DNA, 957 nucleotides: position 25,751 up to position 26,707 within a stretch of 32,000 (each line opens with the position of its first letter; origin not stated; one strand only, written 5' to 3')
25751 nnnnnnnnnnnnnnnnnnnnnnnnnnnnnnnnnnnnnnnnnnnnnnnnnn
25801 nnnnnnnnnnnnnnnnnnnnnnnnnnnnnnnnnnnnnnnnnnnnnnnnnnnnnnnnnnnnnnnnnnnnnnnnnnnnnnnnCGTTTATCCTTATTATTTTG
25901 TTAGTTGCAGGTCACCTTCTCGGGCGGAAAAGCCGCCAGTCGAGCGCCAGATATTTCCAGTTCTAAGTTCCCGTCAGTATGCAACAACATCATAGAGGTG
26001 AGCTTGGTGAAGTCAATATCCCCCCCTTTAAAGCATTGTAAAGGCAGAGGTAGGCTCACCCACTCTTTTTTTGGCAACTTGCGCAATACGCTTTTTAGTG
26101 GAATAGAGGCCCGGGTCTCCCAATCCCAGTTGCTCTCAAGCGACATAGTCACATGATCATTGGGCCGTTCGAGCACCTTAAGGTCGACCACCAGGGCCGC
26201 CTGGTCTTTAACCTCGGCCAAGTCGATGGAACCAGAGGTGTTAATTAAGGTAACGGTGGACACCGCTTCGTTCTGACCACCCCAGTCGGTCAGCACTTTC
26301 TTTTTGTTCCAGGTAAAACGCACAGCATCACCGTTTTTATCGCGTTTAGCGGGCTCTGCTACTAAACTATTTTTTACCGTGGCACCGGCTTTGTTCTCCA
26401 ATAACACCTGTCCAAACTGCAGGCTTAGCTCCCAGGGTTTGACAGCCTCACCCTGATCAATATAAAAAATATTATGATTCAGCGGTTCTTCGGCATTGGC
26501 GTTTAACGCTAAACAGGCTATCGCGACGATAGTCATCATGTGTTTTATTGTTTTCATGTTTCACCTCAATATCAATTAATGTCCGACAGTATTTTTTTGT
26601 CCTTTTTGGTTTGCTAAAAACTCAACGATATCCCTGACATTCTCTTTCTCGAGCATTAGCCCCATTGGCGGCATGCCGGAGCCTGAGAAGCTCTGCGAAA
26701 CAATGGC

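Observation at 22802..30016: Four-gene operon of two heme-c-linked dehydrogenase-like beta-propeller/HEAT proteins, a DUF1080 protein and a small secreted protein inside an agarolytic locus, a candidate periplasmic oxidative glycan-processing system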

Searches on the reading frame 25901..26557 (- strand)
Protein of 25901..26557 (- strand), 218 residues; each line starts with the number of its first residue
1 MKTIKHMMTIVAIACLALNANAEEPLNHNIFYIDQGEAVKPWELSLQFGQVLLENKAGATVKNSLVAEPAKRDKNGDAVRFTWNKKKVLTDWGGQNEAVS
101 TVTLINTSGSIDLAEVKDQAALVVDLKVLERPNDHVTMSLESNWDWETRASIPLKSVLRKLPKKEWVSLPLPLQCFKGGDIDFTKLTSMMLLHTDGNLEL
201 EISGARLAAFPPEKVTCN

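Call 5: search_protein_families(library=pfam, proteins=[window:25901-26557:-], max_evalue=0.01)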
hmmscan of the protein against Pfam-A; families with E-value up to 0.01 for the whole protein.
window:25901-26557:- (218 aa): 1 family
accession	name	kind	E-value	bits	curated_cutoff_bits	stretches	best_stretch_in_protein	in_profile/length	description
PF18559.7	Exop_C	-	1.8e-17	64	26.1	1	40-207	1-155/155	Galactose-binding domain-like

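Call 9: search_protein_families(library=ncbifam, proteins=[window:25901-26557:-], max_evalue=0.001)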
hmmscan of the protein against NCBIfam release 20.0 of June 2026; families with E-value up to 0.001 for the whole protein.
window:25901-26557:- (218 aa): 0 families

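Call 33: find_homologous_proteins(query=window:25901-26557:-, max_evalue=0.001)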
Query window:25901-26557:- (218 aa): 22 proteins with E <= 0.001 among 236 candidates.
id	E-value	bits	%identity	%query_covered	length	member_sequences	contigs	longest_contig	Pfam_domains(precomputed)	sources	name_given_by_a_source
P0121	3.7e-141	486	100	100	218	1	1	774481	PF18559.8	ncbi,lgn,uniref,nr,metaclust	ncbi:putative glycoside hydrolase [Gilvimarinus chinensis]|uniref:putative glycoside hydrolase n=1 T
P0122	2.6e-119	414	83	100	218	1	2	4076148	PF18559.8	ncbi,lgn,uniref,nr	ncbi:putative glycoside hydrolase [Gilvimarinus agarilyticus]|uniref:putative glycoside hydrolase n=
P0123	2.3e-114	398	81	100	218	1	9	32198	PF18559.8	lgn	-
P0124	3.4e-111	388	79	100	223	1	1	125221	PF18559.8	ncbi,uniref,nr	ncbi:hypothetical protein KO507_18445 [Gilvimarinus agarilyticus]|uniref:putative glycoside hydrolas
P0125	3.6e-111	388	78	100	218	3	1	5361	PF18559.8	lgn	-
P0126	1.8e-102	359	73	100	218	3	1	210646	PF18559.8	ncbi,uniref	ncbi:putative glycoside hydrolase [Marinimicrobium sp. C2-29]|uniref:putative glycoside hydrolase n=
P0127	5.1e-100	351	84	84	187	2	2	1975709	PF18559.8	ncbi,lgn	-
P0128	5.4e-66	240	56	85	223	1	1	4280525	PF18559.8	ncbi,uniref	ncbi:putative glycoside hydrolase [Agaribacterium sp. ZY112]|uniref:putative glycoside hydrolase n=1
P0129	1.2e-65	239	51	100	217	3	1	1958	PF18559.8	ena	-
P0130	1.4e-65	239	53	87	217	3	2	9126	PF18559.8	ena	-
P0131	1.6e-65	238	51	98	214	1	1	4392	PF18559.8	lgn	-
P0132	1.3e-63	232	50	98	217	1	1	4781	PF18559.8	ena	-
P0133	3.1e-60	221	49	86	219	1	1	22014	PF18559.8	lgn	-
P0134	7.5e-60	220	45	100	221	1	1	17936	PF18559.8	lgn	-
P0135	1.3e-59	219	49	89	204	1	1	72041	PF18559.8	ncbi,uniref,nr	ncbi:hypothetical protein L0668_19325 [Paraglaciecola aquimarina]|uniref:ExoP galactose-binding-like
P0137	7.4e-57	210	48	89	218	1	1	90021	PF18559.8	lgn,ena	-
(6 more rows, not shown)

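Call 34: find_encoding_contigs(protein=P0128, flank=10000, max_places=1)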
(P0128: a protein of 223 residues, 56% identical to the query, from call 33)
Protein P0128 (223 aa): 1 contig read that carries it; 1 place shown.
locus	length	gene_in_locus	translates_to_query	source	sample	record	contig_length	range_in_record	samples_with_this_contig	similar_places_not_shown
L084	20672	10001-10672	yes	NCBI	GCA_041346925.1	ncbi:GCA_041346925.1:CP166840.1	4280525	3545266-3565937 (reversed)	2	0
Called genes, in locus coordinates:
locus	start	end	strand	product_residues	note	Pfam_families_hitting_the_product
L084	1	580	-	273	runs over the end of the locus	PF01925:TauE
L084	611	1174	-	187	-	PF00581:Rhodanese (weak), PF11127:YgaP-like_TM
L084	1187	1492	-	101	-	PF12840:HTH_20, PF01022:HTH_5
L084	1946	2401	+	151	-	-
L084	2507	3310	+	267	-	PF11185:DUF2971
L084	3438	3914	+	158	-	-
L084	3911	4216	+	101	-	-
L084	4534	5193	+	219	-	-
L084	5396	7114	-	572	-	PF00481:PP2C (faint), PF13672:PP2C_2, PF00069:Pkinase, PF07714:PK_Tyr_Ser-Thr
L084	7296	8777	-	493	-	PF07690:MFS_1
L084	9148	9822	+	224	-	PF07314:Lit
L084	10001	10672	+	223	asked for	PF18559:Exop_C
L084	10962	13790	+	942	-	PF16586:DUF5060, PF12904:Collagen_bind_2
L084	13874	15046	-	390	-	PF13372:Alginate_exp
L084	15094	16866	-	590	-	PF03193:RsgA_GTPase (faint), PF13191:AAA_16 (faint), PF13481:AAA_25 (faint), PF13555:AAA_29 (faint), PF20703:nSTAND1 (faint), PF00005:ABC_tran, PF13304:AAA_21 (faint), PF00005:ABC_tran, +1 more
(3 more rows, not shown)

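Call 35: find_encoding_contigs(protein=P0135, flank=10000, max_places=1)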
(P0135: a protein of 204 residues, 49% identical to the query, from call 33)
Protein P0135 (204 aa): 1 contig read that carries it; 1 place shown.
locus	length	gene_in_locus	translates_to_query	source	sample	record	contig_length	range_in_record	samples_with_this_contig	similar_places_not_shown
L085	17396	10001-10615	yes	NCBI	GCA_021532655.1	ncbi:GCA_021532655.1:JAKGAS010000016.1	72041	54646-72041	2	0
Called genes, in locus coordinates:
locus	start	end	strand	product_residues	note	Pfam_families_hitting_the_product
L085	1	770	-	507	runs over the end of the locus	PF04820:Trp_halogenase, PF07992:Pyr_redox_2 (faint)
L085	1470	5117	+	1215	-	PF07715:Plug, PF00593:TonB_dep_Rec_b-barrel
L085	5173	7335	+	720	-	-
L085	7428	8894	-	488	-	PF01266:DAO (weak), PF04820:Trp_halogenase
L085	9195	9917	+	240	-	PF07277:SapC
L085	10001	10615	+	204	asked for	PF18559:Exop_C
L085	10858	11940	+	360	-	PF00251:Glyco_hydro_32N (weak), PF04616:Glyco_hydro_43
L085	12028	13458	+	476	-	PF00884:Sulfatase, PF16347:SGSH_C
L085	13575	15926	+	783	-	PF17992:Agarase_CBM, PF02449:Glyco_hydro_42 (weak)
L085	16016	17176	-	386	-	PF00331:Glyco_hydro_10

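Call 36: find_encoding_contigs(protein=P0137, flank=10000, max_places=1)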
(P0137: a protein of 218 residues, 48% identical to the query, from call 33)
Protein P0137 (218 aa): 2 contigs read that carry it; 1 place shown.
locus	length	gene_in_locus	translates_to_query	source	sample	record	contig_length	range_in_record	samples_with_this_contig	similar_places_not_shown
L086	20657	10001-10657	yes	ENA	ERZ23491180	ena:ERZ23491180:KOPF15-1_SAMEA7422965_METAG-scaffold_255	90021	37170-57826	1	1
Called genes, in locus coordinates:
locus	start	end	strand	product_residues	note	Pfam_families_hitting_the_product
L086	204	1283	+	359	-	PF00251:Glyco_hydro_32N (weak), PF04616:Glyco_hydro_43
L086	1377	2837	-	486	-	PF04820:Trp_halogenase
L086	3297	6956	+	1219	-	PF07715:Plug, PF00593:TonB_dep_Rec_b-barrel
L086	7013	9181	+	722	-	-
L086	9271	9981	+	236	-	PF07277:SapC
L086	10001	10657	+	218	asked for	PF18559:Exop_C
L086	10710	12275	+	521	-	PF00474:SSF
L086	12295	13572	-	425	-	PF06808:DctM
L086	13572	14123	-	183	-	PF04290:DctQ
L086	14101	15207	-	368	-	PF03480:DctP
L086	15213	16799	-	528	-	PF00083:Sugar_tr, PF07690:MFS_1, PF00083:Sugar_tr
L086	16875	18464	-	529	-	PF01120:Alpha_L_fucos, PF16757:Fucosidase_C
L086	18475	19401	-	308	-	PF06283:ThuA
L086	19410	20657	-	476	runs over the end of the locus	PF23500:DUF7133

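Call 46: search_solved_structures(query=window:25901-26557:-, max_evalue=1)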
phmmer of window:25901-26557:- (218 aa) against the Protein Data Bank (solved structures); distinct sequences matched with E-value up to 1: 4.
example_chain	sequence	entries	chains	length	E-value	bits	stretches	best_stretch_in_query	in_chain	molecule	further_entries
6y35_C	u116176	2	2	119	0.043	16.4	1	135-209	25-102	CCAAT-binding factor complex subunit HapE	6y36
4g91_C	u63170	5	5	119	0.046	16.3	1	134-209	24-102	HapE | CBFD_NFYB_HMF domain-containing protein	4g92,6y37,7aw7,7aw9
6y39_C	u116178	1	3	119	0.061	15.9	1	134-209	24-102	CBFD_NFYB_HMF domain-containing protein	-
6rng_A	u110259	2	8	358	0.67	12.5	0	12-55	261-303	Fructose-bisphosphate aldolase 6, cytosolic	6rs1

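Call 97: predict_structure(alignment_id=A8)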
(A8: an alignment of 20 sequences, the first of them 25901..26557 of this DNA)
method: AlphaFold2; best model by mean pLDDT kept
length: 218 residues; sequences in the alignment: 20
mean_pLDDT: 85.8   pTM: 0.79
mean pLDDT of the five models: 85.8, 81.7, 81.6, 79.0, 73.3
residues with pLDDT >= 90: 141; 70-90: 44; 50-70: 21; < 50: 12
segments of 3 or more residues with pLDDT < 50: 18-28
pLDDT, mean of each block of 10 residues (from residue 1): 55 52 48 89 93 94 94 95 80 78 93 90 97 95 94 96 96 91 94 94 93 76
secondary structure, 60 per line:
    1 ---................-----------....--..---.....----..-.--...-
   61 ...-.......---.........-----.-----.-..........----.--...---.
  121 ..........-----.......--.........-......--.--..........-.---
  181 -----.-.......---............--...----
elements in order: H4-19 E31-34 E42-46 E57-59 E65-71 E75-83 H97-100 E101-106 E120-130 E136-142 E145-153 H155-160 E166-172 E188-194 E198-209

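Call 99: fold_search(model_id=the predicted structure, library=pdb)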
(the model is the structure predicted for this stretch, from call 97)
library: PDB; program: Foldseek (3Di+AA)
matches with E <= 10: 1292; with E <= 0.001: 39
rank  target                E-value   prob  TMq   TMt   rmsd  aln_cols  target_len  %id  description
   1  3f95_A                2.0e-08  1.00  0.61  0.74   3.3       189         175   16  Crystal Structure of Extra C-terminal Domain (X) of Exo-1,3/1,4-beta-glucanase (ExoP) from Pseudoalteromonas sp. BB1 (released 2009-11-17)
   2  3f95_B                6.1e-08  1.00  0.59  0.73   3.4       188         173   17  Crystal Structure of Extra C-terminal Domain (X) of Exo-1,3/1,4-beta-glucanase (ExoP) from Pseudoalteromonas sp. BB1 (released 2009-11-17)
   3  3ut0_A                2.2e-07  1.00  0.61  0.18   3.7       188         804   17  Crystal structure of exo-1,3/1,4-beta-glucanase (EXOP) from Pseudoalteromonas sp. BB1 (released 2011-12-21)
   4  3ut0_D                4.3e-07  1.00  0.58  0.18   3.6       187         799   17  Crystal structure of exo-1,3/1,4-beta-glucanase (EXOP) from Pseudoalteromonas sp. BB1 (released 2011-12-21)
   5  3ut0_B                5.6e-07  1.00  0.60  0.18   3.5       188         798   17  Crystal structure of exo-1,3/1,4-beta-glucanase (EXOP) from Pseudoalteromonas sp. BB1 (released 2011-12-21)
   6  1wzx_A                9.4e-06  1.00  0.55  0.66   5.0       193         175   11  Crystal Structure of Family 30 Carbohydrate Binding Module. (released 2005-03-22)
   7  2c24_A                1.1e-05  1.00  0.50  0.61   5.5       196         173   11  FAMILY 30 CARBOHYDRATE-BINDING MODULE OF CELLULOSOMAL CELLULASE CEL9D- CEL44B OF CLOSTRIDIUM THERMOCELLUM (released 2005-11-22)
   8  1wmx_B                1.2e-05  1.00  0.53  0.58   5.1       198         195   11  Crystal Structure of Family 30 Carbohydrate Binding Module (released 2004-08-03)
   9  1wzx_B                1.9e-05  1.00  0.53  0.64   5.3       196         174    9  Crystal Structure of Family 30 Carbohydrate Binding Module. (released 2005-03-22)
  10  1wmx_A                2.1e-05  1.00  0.54  0.66   4.9       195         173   11  Crystal Structure of Family 30 Carbohydrate Binding Module (released 2004-08-03)
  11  2c24_B                2.2e-05  1.00  0.52  0.63   5.3       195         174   12  FAMILY 30 CARBOHYDRATE-BINDING MODULE OF CELLULOSOMAL CELLULASE CEL9D- CEL44B OF CLOSTRIDIUM THERMOCELLUM (released 2005-11-22)
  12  4bq3_C                6.6e-05  1.00  0.47  0.17   6.0       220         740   11  Structural analysis of an exo-beta-agarase (released 2013-08-14)
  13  4bq2_B                7.8e-05  1.00  0.46  0.16   5.9       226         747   11  Structural analysis of an exo-beta-agarase (released 2013-08-14)
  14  8qpg_TA               9.2e-05  1.00  0.48  0.27   4.4       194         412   13  Turret of Haloferax tailed virus 1 (released 2024-10-09)
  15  7zkq_A                1.2e-04  1.00  0.54  0.54   5.7       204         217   13  Early Pp module assembly intermediate of complex I (released 2022-11-23)
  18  4bq2_C                1.5e-04  1.00  0.42  0.15   7.4       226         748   11  Structural analysis of an exo-beta-agarase (released 2013-08-14)
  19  4bq3_D                1.8e-04  1.00  0.49  0.17   5.0       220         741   11  Structural analysis of an exo-beta-agarase (released 2013-08-14)
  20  4bq2_A                1.9e-04  1.00  0.49  0.17   4.8       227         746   10  Structural analysis of an exo-beta-agarase (released 2013-08-14)
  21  4bq3_A                2.1e-04  1.00  0.48  0.17   5.1       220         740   11  Structural analysis of an exo-beta-agarase (released 2013-08-14)
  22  4bq3_B                2.1e-04  1.00  0.48  0.17   5.1       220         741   11  Structural analysis of an exo-beta-agarase (released 2013-08-14)
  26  4bq2_D                2.7e-04  1.00  0.48  0.17   5.1       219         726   11  Structural analysis of an exo-beta-agarase (released 2013-08-14)
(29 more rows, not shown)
